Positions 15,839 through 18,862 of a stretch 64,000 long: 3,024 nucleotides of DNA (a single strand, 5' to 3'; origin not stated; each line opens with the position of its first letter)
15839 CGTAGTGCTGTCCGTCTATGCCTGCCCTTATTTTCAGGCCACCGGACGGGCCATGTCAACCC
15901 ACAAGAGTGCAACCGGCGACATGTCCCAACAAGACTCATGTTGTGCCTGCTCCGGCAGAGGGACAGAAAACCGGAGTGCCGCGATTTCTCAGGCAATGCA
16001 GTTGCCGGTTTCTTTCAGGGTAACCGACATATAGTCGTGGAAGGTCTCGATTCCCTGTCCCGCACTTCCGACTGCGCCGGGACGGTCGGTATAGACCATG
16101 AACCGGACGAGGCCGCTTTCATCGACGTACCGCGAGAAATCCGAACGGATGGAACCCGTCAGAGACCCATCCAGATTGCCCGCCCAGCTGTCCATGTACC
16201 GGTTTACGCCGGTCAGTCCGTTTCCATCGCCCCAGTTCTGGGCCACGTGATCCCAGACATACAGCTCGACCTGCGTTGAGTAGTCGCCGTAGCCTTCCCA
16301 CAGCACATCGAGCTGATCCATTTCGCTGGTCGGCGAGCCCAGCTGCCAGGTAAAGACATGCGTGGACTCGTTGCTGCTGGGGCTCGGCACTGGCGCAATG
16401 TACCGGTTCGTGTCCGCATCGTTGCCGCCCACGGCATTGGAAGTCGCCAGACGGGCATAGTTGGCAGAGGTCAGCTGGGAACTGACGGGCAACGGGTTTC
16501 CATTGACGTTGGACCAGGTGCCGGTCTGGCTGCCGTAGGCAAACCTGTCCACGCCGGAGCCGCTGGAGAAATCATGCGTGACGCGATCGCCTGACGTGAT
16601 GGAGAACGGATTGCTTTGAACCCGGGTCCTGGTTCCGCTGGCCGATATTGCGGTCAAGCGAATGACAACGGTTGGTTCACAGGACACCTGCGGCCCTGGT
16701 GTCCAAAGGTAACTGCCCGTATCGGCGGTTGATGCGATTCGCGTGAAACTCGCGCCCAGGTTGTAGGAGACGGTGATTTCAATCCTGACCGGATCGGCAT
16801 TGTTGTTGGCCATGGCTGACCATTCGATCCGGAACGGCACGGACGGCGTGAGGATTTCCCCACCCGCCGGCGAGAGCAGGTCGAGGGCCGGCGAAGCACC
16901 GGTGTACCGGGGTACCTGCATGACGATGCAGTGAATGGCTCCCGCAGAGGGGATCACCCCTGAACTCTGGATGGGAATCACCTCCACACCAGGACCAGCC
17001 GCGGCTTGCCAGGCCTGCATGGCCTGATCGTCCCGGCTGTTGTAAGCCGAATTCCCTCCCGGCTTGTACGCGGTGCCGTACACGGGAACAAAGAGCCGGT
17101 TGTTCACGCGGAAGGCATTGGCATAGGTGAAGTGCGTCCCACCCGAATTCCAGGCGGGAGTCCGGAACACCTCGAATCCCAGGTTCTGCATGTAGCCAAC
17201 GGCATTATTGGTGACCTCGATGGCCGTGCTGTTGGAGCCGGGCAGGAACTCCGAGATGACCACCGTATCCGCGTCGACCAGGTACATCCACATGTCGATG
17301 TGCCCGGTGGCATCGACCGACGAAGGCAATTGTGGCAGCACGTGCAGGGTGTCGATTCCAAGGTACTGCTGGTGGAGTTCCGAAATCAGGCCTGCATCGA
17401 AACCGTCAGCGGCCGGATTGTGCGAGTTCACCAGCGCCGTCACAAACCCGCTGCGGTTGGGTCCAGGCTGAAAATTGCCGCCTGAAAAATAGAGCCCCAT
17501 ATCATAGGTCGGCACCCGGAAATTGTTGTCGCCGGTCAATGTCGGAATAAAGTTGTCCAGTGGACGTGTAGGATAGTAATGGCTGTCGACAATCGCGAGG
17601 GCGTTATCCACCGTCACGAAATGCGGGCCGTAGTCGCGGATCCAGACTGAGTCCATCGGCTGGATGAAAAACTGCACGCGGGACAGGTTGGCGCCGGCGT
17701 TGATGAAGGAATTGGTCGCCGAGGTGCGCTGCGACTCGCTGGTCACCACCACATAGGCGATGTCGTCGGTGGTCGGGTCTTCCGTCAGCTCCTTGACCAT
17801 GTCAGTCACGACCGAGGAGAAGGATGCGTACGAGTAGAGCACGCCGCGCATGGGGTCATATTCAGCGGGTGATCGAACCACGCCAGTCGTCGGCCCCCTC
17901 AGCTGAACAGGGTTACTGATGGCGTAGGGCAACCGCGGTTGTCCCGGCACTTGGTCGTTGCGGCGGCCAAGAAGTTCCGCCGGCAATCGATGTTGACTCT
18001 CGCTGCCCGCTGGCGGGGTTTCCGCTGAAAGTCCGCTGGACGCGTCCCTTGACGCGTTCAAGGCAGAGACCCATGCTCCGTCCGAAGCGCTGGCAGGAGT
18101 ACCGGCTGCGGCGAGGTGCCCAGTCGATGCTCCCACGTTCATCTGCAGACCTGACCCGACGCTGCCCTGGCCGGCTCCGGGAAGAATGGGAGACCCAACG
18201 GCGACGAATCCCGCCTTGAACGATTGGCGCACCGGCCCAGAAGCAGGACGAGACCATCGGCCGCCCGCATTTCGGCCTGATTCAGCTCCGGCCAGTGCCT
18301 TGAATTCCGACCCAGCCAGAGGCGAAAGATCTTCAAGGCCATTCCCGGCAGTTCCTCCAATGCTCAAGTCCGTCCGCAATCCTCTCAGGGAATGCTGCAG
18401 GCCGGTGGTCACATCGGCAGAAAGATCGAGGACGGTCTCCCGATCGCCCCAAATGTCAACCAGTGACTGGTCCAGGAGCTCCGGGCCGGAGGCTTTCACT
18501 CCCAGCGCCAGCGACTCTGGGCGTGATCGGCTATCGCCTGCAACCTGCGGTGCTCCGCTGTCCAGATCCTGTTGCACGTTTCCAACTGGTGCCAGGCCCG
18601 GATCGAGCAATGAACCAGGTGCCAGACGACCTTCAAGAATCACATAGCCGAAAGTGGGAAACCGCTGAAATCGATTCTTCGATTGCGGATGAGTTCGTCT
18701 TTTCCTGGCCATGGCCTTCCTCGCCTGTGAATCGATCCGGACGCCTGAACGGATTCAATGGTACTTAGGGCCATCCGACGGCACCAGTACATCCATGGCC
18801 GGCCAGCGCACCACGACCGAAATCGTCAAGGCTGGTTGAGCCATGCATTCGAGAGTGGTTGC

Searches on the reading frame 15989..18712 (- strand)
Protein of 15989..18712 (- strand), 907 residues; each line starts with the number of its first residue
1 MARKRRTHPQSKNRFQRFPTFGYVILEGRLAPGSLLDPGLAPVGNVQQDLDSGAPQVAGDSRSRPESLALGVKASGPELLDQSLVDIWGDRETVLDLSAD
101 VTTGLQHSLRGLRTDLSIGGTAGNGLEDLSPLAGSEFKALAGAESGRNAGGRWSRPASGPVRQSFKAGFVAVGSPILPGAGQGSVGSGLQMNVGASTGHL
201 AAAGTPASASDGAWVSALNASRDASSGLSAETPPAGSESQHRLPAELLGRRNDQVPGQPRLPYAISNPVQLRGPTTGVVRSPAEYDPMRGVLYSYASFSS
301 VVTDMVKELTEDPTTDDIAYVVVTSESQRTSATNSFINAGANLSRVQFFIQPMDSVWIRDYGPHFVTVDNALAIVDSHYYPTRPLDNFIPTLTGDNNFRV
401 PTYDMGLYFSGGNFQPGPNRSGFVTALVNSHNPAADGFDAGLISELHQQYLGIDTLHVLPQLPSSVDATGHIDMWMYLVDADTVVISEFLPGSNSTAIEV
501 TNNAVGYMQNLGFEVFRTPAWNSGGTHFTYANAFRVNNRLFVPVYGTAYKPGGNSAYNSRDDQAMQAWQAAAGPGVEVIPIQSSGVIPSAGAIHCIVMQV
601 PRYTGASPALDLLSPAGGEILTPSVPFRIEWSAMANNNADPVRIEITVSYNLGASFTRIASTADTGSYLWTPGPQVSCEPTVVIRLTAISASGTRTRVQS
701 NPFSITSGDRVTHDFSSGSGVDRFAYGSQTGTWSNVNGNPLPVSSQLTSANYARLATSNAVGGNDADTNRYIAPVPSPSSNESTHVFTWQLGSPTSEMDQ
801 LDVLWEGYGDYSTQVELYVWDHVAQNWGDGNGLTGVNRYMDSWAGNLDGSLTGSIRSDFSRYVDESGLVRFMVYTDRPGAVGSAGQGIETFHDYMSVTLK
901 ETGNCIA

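Call 43: search_protein_families(library=pfam, proteins=[window:15989-18712:-], max_evalue=0.0001)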
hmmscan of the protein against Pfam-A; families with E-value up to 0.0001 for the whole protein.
window:15989-18712:- (907 aa): 1 family
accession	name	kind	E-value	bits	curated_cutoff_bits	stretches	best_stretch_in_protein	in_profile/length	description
PF04371.20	PAD_porph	-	1.8e-21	77.2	25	1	301-601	23-321/321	Porphyromonas-type peptidyl-arginine deiminase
